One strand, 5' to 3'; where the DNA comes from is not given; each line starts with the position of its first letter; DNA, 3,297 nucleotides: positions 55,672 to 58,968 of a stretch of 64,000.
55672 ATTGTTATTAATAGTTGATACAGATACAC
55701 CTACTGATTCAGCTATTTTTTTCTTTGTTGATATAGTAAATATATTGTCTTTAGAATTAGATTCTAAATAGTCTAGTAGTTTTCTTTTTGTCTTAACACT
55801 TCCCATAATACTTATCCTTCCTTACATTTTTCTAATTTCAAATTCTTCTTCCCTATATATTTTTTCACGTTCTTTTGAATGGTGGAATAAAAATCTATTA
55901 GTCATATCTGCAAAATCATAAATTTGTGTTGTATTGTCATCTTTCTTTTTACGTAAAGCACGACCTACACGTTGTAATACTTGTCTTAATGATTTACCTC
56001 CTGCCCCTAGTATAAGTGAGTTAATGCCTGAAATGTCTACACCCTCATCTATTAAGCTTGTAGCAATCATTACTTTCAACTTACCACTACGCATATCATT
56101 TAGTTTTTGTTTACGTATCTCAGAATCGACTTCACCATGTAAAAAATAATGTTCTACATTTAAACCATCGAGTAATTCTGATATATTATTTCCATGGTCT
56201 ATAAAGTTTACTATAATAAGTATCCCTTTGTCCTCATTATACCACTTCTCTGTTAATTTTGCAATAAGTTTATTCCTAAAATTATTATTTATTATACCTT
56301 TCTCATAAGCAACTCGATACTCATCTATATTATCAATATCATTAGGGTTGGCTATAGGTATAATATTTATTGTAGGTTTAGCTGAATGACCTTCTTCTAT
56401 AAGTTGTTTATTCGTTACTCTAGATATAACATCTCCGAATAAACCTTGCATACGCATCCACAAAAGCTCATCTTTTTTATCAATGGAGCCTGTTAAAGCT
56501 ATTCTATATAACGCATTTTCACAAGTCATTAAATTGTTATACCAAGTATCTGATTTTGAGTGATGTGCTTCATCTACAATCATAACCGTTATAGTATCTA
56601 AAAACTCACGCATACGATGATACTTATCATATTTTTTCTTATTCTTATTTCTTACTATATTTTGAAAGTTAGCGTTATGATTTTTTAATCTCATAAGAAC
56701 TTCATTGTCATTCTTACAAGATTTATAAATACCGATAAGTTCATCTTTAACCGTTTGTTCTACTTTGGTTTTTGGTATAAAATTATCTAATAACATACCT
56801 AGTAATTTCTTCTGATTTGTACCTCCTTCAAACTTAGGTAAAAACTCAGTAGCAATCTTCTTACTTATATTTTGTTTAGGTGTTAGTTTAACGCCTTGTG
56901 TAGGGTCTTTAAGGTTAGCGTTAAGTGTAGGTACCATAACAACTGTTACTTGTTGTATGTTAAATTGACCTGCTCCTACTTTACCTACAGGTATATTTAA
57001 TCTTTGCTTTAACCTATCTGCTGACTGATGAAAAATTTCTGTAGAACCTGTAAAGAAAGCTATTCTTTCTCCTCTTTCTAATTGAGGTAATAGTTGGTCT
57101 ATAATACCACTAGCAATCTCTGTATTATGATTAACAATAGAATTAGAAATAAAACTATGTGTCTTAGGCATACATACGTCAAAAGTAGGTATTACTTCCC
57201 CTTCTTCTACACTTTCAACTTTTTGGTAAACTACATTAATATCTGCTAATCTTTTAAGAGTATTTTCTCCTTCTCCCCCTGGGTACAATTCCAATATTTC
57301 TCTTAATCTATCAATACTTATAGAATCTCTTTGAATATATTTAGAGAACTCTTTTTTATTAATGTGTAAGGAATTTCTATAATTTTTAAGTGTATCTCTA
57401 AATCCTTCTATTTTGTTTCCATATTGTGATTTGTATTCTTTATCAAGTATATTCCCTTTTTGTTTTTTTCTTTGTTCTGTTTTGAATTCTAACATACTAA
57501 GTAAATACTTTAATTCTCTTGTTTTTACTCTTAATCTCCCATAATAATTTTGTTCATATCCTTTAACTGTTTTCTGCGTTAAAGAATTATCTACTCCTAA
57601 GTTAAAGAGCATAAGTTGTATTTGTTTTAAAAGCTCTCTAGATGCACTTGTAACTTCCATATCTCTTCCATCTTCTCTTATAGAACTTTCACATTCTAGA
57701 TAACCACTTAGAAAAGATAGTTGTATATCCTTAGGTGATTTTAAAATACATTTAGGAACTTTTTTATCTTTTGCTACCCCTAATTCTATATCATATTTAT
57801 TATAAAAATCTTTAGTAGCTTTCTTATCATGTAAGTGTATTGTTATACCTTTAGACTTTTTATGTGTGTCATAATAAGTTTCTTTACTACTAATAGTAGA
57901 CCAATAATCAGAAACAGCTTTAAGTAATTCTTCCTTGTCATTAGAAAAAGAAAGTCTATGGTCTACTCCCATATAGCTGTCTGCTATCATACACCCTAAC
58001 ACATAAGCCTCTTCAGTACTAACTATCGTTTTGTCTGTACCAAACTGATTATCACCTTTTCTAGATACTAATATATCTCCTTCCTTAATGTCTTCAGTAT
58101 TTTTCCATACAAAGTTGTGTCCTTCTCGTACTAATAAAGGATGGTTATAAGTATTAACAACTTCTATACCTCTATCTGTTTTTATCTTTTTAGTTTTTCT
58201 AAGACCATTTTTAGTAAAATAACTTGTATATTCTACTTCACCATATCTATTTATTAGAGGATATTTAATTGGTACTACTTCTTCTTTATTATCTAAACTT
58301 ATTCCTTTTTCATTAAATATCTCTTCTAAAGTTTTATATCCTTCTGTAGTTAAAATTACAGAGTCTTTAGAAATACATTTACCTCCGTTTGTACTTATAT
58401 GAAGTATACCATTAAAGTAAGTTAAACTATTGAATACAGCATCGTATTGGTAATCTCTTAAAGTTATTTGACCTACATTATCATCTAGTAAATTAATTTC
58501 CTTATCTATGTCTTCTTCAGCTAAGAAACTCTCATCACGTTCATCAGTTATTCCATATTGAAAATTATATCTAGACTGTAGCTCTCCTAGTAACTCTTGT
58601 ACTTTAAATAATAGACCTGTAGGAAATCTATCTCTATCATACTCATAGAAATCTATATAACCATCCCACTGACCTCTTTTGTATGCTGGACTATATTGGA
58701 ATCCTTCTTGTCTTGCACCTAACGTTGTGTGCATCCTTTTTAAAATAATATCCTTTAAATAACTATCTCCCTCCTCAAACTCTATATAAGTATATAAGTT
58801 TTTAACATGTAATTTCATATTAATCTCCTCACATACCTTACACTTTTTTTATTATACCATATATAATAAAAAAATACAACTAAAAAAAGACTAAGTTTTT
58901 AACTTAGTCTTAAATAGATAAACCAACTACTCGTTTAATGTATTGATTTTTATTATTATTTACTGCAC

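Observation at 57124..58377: Intein with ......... endonuclease splitting the Walker A motif of the replicative SF2 helicase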

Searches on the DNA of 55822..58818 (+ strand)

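Call 5: search_dna_similar(query=window:55822-58818:+, collection=phages, mode=near, max_rows=30)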
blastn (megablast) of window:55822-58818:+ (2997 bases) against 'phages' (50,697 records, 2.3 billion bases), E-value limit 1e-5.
Records with a match: 100; places in all: 100; records where one place covers at least 80% of the query: 16.
Best place of each record, by identity: >=99% 4; 95-99% 8; 80-90% 8; 60-80% 80.
By first word of the organism name: Staphylococcus 99; Mammaliicoccus 1.
By host as written in the record: Staphylococcus aureus 23; - 12; Staphylococcus carnosus TM300 9; Staphylococcus xylosus M1997-2/10 6; Staphylococcus sp. 5; Staphylococcus epidermidis 4; Staphylococcus aureus ATCC 25923 4; Staphylococcus aureus XN108 3; and 26 more.
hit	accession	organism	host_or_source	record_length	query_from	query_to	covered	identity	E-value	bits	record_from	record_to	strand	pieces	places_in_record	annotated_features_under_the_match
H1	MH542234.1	Staphylococcus phage Terranova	Staphylococcus epidermidis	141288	1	2997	100%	99.6%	0e+0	5474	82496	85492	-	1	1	intein-containing DNA helicase precursor | DNA helicase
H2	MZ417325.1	Staphylococcus phage PG-2021_23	Mammaliicoccus vitulinus C6867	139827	1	2997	100%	99.5%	0e+0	5446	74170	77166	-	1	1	record has no annotation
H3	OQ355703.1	Staphylococcus phage vB_SepM_BE25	Staphylococcus epidermidis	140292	1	2997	100%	99.3%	0e+0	5424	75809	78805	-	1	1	DNA helicase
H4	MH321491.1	Staphylococcus phage Twillingate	Staphylococcus epidermidis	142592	1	2997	100%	99.0%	0e+0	5374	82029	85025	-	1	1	intein-containing DNA helicase precursor | DNA helicase | intein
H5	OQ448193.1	Staphylococcus phage 80A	Staphylococcus epidermidis COB-Sec1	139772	1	2997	100%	99.0%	0e+0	5363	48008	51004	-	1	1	DNA helicase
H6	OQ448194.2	Staphylococcus phage 80B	Staphylococcus epidermidis COB-Sec1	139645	1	2997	100%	99.0%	0e+0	5363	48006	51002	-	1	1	DNA helicase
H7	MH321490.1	Staphylococcus phage Quidividi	Staphylococcus epidermidis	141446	1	2997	100%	87.4%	0e+0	3419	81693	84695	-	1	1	intein-containing DNA helicase precursor | DNA helicase | intein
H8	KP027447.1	Staphylococcus phage vB_SepM_ phiIPLA-C1C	Staphylococcus sp.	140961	1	2997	100%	87.1%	0e+0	3369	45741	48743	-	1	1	DNA helicase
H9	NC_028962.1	Staphylococcus phage vB_SepM_ phiIPLA-C1C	Staphylococcus sp.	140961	1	2997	100%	87.1%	0e+0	3369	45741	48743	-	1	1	DNA helicase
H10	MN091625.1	Staphylococcus phage PALS_1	Staphylococcus aureus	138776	14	2984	99%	87.4%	0e+0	3410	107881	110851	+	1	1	DNA helicase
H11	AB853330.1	Staphylococcus phage S25-3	isolated from the sewage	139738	66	2984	97%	87.5%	0e+0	3352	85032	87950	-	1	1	putative helicase with intein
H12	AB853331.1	Staphylococcus phage S25-4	isolated from the sewage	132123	66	2984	97%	87.5%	0e+0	3352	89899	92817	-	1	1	putative helicase with intein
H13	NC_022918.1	Staphylococcus phage S25-4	isolated from the sewage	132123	66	2984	97%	87.5%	0e+0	3352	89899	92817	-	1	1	DNA helicase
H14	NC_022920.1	Staphylococcus phage S25-3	isolated from the sewage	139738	66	2984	97%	87.5%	0e+0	3352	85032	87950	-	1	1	DNA helicase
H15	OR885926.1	Staphylococcus phage 184DA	Staphylococcus sp.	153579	14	2984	99%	80.0%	0e+0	2174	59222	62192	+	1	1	DNA helicase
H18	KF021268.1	Staphylococcus phage phiIBB-SEP1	Staphylococcus epidermidis 9142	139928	1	2997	58%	98.7%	0e+0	3106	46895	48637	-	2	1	DNA helicase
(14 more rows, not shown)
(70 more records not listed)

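Call 7: get_annotated_region(hit=H4, flank=4000)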
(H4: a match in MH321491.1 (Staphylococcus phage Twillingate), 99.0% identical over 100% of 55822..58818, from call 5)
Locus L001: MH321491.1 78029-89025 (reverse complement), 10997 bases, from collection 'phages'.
description: Staphylococcus phage Twillingate, complete genome.
organism: Staphylococcus phage Twillingate (NCBI taxid 2234037)
taxonomy: Viruses; Duplodnaviria; Heunggongvirae; Uroviricota; Caudoviricetes; Herelleviridae; Twortvirinae; Sepunavirus
host: Staphylococcus epidermidis; source: wastewater treatment plant; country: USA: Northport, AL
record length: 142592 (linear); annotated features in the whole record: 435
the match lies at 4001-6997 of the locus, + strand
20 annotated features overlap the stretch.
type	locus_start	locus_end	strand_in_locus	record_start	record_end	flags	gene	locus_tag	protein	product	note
CDS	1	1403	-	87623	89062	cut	-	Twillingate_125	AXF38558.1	helicase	Helicase_T4gp41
regulatory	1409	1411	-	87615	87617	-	-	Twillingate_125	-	ribosome_binding_site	Twillingate_125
regulatory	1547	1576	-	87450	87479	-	-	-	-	terminator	-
CDS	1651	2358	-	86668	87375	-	-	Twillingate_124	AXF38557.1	transposase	IS605 OrfB transposase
regulatory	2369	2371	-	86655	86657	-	-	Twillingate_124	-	ribosome_binding_site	Twillingate_124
CDS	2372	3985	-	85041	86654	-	-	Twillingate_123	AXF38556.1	winged HTH transcriptional regulator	-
regulatory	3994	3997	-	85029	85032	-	-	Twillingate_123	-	ribosome_binding_site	Twillingate_123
CDS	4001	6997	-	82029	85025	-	-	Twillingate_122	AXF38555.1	intein-containing DNA helicase precursor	Intein-containing DNA helicase UvsW preccursor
mat_peptide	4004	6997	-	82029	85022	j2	-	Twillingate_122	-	DNA helicase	CPT_Twillingate_122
mat_peptide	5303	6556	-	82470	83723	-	-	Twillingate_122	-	intein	CPT_Twillingate_122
regulatory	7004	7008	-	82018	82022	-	-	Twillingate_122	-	ribosome_binding_site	Twillingate_122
regulatory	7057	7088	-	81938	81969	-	-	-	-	terminator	-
CDS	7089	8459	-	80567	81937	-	-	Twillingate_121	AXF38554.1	hypothetical protein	possible structural protein or receptor binding according to weak blast hits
CDS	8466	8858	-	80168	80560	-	-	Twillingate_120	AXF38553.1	methyltransferase subunit G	-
regulatory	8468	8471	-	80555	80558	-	-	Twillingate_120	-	ribosome_binding_site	Twillingate_121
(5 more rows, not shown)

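Call 8: get_annotated_region(hit=H18, flank=4000)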
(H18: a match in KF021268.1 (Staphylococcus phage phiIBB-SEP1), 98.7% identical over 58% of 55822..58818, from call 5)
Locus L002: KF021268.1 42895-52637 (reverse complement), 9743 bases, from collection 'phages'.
description: Staphylococcus phage phiIBB-SEP1, complete genome.
organism: Staphylococcus phage phiIBB-SEP1 (NCBI taxid 1340769)
taxonomy: Viruses; Duplodnaviria; Heunggongvirae; Uroviricota; Caudoviricetes; Herelleviridae; Twortvirinae; Sepunavirus; Sepunavirus SEP1
host: Staphylococcus epidermidis 9142; source: waste water treatment plant - raw sewage; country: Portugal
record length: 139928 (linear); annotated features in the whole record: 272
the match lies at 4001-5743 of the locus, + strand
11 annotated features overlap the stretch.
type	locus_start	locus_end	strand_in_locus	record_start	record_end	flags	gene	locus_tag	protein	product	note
CDS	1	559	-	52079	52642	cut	-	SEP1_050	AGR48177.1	hypothetical protein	-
CDS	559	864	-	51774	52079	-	-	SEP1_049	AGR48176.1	hypothetical protein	-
regulatory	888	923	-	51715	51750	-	-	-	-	promoter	discovered using MEME 4.9.0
CDS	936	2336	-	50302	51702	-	-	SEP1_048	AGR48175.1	DNA helicase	-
CDS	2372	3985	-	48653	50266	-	-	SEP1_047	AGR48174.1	transcriptional regulator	-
CDS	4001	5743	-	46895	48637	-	-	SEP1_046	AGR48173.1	DNA helicase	-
regulatory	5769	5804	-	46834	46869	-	-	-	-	promoter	discovered using MEME 4.9.0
CDS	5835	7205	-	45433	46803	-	-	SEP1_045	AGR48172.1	hypothetical protein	-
CDS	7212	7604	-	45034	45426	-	-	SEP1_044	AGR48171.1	hypothetical protein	-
CDS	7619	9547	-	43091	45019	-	-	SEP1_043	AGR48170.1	hypothetical protein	-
CDS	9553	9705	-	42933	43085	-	-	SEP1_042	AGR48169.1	hypothetical protein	-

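Call 59: search_rna_families(source=window, start=56900, end=58600, threshold=evalue, max_evalue=1)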
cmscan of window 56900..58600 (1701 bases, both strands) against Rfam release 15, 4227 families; matches with E-value up to 1: 0.
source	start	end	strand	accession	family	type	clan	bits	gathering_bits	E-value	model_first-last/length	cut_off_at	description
